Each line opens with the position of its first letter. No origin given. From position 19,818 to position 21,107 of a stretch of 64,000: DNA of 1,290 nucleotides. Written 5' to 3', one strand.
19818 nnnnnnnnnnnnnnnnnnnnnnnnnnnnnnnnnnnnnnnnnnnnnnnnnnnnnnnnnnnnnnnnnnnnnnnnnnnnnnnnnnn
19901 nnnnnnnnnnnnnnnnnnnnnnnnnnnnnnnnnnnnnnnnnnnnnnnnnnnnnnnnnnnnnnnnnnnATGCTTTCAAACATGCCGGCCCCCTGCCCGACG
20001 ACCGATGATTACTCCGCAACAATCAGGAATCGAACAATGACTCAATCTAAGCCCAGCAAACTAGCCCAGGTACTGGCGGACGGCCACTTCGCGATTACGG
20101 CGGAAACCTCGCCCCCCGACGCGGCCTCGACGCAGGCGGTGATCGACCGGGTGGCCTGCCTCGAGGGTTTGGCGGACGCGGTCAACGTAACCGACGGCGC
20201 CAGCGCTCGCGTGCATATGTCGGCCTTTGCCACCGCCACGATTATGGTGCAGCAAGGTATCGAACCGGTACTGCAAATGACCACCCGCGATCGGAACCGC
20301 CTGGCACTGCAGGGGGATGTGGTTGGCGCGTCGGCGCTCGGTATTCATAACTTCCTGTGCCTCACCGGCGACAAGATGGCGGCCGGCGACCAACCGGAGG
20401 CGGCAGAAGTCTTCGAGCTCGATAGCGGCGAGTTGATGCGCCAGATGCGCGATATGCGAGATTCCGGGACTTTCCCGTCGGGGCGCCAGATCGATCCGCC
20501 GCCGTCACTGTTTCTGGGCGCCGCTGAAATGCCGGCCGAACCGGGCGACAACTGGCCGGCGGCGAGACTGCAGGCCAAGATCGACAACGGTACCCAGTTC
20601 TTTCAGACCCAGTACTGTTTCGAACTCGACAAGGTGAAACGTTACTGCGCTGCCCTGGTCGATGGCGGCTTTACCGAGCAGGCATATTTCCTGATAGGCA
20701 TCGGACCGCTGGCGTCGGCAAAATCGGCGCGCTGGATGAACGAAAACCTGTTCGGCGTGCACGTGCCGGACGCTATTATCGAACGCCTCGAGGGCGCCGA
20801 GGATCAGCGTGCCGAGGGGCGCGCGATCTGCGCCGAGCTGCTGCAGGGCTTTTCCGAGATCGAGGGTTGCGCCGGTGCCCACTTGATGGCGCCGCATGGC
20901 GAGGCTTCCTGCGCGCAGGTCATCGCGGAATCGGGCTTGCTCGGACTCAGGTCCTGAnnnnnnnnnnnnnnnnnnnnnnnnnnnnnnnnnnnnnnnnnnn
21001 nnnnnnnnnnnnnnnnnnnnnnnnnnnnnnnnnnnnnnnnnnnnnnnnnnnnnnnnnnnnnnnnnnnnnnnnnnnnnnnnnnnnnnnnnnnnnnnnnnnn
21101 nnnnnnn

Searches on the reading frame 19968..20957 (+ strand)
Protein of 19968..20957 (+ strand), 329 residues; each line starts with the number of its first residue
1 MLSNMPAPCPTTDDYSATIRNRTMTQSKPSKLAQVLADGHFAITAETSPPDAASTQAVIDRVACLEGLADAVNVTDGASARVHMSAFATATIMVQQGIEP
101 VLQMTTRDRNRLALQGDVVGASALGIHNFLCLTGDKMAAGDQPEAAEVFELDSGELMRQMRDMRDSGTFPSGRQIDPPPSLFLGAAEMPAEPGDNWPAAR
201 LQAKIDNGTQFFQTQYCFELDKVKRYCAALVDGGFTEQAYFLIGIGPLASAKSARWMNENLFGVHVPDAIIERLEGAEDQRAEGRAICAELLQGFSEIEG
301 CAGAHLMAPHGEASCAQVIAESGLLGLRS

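Call 76: search_protein_families(library=pfam, proteins=[window:19968-20957:+], max_evalue=0.00001)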
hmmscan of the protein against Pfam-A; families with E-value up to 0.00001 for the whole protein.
window:19968-20957:+ (329 aa): 1 family
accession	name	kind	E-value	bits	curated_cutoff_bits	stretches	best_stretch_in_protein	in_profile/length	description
PF02219.23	MTHFR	-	6.8e-30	104.8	24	1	31-322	1-286/287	Methylenetetrahydrofolate reductase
